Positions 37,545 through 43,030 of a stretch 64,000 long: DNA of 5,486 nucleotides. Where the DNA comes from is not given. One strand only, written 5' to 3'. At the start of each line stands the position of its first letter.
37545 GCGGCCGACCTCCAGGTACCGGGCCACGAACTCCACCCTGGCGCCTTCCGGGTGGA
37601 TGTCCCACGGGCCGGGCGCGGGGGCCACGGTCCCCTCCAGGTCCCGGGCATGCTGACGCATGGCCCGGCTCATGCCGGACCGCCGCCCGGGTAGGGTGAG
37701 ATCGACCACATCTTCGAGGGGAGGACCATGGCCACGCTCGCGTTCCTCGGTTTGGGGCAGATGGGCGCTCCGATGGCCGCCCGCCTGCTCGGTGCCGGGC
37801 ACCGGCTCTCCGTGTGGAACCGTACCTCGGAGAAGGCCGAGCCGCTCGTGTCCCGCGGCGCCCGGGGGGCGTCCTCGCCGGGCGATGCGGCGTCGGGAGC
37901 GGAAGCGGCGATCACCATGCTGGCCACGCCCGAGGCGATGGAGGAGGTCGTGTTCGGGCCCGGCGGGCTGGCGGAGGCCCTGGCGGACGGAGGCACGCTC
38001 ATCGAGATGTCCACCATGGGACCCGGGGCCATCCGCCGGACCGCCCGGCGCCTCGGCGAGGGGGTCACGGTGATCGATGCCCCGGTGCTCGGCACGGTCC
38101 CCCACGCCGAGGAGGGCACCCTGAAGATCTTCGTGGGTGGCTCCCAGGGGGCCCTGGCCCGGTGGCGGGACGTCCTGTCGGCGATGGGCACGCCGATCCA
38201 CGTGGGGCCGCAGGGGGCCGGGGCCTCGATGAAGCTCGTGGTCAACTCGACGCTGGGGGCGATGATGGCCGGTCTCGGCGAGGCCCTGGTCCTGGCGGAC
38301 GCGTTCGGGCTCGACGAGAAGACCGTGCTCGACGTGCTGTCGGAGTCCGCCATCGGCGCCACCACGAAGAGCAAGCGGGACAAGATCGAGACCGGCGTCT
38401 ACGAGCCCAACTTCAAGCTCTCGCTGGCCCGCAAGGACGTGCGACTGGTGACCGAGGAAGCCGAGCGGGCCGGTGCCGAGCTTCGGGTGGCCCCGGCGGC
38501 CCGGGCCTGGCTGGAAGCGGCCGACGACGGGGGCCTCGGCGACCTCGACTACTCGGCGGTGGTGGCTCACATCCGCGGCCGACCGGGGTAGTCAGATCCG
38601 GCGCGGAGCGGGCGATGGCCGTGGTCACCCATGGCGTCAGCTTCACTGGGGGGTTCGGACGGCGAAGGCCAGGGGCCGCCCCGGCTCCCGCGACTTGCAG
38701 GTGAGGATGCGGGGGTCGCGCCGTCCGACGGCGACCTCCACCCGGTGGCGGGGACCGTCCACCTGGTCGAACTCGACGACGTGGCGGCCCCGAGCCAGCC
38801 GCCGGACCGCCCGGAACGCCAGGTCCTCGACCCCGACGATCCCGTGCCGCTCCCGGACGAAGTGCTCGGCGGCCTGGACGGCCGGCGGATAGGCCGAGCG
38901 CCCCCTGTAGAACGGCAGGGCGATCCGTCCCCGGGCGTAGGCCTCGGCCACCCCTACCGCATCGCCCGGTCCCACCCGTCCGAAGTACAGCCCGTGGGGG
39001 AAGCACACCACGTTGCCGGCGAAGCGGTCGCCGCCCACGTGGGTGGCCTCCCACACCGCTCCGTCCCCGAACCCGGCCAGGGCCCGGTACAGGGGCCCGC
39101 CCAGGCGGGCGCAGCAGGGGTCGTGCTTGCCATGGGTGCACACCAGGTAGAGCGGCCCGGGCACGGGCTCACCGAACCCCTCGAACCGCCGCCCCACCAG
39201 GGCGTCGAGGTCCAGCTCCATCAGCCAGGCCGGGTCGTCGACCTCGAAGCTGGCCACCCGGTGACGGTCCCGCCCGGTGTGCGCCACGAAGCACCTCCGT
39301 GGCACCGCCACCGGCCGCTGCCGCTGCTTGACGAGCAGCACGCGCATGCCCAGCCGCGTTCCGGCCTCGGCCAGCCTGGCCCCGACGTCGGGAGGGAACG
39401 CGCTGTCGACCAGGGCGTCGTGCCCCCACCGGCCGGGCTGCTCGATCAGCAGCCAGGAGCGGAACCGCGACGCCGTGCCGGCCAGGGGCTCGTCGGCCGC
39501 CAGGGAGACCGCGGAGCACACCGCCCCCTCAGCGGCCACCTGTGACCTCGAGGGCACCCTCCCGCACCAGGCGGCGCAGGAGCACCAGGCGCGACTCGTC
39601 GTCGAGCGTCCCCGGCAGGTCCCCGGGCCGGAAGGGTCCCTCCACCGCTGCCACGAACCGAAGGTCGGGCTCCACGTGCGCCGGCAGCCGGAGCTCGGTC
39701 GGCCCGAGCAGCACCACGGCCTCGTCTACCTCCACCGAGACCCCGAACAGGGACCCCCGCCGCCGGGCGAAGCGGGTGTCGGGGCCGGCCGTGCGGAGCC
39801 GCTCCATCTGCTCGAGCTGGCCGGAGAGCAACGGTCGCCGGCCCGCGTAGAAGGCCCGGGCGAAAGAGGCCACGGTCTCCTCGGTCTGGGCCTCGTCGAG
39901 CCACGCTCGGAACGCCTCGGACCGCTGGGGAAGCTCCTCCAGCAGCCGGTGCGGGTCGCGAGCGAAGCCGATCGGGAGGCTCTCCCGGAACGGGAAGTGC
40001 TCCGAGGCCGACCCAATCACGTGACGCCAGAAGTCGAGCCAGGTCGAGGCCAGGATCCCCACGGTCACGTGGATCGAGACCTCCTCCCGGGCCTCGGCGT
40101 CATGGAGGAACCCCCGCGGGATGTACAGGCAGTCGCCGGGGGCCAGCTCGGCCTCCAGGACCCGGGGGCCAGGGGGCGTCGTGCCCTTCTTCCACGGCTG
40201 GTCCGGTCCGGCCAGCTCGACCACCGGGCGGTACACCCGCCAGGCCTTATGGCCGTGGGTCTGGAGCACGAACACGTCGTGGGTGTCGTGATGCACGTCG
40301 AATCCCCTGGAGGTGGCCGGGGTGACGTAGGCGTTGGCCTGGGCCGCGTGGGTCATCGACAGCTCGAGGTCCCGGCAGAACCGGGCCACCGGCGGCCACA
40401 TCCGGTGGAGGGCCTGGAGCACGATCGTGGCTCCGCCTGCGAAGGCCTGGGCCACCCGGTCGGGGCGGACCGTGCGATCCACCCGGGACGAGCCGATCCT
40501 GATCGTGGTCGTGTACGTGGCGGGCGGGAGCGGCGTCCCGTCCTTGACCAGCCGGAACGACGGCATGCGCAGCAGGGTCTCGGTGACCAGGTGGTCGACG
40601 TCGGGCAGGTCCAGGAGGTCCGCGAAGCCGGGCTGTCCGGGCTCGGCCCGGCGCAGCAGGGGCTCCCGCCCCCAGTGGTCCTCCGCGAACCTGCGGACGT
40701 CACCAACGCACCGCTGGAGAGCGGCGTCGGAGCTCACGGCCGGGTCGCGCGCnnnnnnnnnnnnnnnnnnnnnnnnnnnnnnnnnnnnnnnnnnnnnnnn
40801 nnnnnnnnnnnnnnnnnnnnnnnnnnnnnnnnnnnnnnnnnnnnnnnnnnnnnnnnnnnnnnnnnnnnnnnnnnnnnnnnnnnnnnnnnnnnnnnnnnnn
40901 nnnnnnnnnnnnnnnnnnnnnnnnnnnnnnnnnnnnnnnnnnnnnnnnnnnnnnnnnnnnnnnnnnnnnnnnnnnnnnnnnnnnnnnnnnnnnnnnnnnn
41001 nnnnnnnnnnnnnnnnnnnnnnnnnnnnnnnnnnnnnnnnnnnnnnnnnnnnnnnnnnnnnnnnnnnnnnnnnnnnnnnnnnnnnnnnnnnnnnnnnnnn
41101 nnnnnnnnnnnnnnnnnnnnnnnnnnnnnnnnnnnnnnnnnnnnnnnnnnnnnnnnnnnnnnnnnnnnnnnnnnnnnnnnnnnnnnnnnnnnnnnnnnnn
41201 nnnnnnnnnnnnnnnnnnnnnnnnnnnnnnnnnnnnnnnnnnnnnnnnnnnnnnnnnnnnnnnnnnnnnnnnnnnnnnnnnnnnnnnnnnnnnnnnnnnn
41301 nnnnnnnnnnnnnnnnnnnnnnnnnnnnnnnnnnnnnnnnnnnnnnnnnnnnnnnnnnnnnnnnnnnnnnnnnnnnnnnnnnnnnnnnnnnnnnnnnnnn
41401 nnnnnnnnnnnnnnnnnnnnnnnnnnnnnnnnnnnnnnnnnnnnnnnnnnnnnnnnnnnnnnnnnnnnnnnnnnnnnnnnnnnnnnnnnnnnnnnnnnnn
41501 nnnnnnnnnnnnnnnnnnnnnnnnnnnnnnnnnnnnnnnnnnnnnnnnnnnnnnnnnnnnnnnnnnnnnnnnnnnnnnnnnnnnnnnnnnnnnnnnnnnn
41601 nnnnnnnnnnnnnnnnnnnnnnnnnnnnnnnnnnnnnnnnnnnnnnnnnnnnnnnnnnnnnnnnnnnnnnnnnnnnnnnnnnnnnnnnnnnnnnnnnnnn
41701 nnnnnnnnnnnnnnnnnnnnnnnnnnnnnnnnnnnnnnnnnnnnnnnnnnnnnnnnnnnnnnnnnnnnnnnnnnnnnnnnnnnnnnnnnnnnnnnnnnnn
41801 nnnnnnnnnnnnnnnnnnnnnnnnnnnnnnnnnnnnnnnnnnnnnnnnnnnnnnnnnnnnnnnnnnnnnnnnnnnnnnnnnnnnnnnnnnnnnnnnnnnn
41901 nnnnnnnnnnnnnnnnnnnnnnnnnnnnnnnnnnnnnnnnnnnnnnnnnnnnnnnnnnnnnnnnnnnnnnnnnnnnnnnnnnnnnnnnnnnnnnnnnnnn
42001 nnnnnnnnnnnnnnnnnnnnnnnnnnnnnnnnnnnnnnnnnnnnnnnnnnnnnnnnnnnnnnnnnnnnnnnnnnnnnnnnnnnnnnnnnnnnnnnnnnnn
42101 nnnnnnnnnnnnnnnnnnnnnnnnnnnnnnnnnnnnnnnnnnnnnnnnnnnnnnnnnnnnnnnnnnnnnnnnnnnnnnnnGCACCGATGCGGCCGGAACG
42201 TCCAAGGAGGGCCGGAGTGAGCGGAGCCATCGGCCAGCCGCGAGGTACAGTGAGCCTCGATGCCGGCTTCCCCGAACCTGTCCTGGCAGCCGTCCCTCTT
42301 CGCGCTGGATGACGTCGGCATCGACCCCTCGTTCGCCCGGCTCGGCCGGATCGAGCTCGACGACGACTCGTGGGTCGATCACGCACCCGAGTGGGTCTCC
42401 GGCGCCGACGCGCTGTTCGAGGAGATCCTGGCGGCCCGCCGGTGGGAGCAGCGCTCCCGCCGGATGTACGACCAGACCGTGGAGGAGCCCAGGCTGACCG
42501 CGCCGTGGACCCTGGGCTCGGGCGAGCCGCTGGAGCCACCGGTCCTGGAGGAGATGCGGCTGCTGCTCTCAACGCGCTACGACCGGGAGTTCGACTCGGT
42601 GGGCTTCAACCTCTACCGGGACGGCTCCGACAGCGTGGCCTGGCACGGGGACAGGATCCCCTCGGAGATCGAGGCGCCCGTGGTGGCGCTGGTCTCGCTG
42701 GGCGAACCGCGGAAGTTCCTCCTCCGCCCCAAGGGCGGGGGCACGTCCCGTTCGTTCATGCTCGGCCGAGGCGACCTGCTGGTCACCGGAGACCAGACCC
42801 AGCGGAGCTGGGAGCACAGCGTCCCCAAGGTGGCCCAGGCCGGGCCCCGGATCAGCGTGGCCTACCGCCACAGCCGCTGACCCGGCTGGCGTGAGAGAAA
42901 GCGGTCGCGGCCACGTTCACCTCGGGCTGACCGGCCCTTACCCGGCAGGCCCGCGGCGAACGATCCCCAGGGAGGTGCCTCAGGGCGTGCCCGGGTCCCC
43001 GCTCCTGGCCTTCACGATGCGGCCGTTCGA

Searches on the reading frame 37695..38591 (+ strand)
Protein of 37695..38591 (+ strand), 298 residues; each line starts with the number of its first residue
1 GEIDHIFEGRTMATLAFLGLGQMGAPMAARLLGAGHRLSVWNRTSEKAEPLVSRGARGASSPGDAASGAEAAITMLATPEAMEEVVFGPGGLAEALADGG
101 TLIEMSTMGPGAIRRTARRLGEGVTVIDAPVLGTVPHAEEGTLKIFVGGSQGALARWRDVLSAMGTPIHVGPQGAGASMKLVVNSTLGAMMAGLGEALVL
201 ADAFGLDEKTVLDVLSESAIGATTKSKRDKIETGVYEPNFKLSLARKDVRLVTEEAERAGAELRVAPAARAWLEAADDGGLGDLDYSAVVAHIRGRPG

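Call 41: search_protein_families(library=pfam, proteins=[window:37695-38591:+], max_evalue=0.00001)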
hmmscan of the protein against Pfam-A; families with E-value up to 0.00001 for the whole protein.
window:37695-38591:+ (298 aa): 3 families
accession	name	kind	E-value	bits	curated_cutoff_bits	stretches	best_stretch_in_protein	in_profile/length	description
PF03446.21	NAD_binding_2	-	1.3e-40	139.5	21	1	15-169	2-157/161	NAD binding domain of 6-phosphogluconate dehydrogenase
PF14833.11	NAD_binding_11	-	6.5e-24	85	30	1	174-292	1-121/122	NAD-binding of NADP-dependent 3-hydroxyisobutyrate dehydrogenase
PF03807.23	F420_oxidored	-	1.7e-06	28.9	21.6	1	15-85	2-75/94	NADP oxidoreductase coenzyme F420-dependent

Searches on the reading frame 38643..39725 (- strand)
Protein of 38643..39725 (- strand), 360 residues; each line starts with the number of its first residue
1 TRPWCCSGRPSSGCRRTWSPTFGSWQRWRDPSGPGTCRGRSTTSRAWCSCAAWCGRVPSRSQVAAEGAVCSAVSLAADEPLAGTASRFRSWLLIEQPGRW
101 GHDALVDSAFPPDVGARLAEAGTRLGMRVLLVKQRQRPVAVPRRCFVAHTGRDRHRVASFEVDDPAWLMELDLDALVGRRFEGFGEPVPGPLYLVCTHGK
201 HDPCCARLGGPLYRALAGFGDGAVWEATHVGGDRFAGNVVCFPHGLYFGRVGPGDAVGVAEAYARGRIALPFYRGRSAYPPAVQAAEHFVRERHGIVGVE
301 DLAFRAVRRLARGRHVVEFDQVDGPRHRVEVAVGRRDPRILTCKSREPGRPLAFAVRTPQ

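Call 41: search_protein_families(library=pfam, proteins=[window:38643-39725:-], max_evalue=0.00001)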
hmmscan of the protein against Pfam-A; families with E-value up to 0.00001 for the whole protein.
window:38643-39725:- (360 aa): 1 family
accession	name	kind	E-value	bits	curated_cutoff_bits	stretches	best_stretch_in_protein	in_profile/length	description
PF06999.17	Suc_Fer-like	-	1e-18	68.6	34.9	1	81-275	1-191/191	Sucrase/ferredoxin-like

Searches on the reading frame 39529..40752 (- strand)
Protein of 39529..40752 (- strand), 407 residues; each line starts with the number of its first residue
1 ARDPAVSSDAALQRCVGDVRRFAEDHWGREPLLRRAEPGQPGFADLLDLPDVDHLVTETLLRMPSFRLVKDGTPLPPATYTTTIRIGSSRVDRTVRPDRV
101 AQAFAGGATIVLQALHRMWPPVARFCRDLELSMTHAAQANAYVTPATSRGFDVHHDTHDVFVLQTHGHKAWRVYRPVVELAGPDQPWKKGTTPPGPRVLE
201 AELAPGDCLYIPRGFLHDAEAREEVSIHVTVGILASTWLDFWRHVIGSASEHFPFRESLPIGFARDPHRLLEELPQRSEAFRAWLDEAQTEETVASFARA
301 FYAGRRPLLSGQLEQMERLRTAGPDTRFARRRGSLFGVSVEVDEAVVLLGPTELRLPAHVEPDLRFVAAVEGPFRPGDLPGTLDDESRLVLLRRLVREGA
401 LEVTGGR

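Call 41: search_protein_families(library=pfam, proteins=[window:39529-40752:-], max_evalue=0.00001)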
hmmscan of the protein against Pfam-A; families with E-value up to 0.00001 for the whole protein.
window:39529-40752:- (407 aa): 2 families
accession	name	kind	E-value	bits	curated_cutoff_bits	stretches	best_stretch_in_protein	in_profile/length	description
PF08007.18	JmjC_2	-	2.9e-26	91.9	22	1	129-239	18-125/127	JmjC domain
PF13621.12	Cupin_8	-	1.2e-06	29.1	27.4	0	196-230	209-243/252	Cupin-like domain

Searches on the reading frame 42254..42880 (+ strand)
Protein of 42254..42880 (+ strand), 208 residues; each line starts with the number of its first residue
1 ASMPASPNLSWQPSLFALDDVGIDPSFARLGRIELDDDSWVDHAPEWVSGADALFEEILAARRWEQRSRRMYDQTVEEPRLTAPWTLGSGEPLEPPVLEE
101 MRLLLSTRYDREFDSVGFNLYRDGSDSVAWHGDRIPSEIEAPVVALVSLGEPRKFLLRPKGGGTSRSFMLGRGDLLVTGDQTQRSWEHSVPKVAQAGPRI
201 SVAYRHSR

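Call 42: search_protein_families(library=pfam, proteins=[window:42254-42880:+], max_evalue=0.00001)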
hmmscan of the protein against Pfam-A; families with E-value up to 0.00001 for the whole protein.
window:42254-42880:+ (208 aa): 1 family
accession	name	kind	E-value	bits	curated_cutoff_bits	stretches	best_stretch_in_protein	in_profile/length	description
PF13532.12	2OG-FeII_Oxy_2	-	3.7e-14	53.8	31.2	1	112-200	94-189/194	2OG-Fe(II) oxygenase superfamily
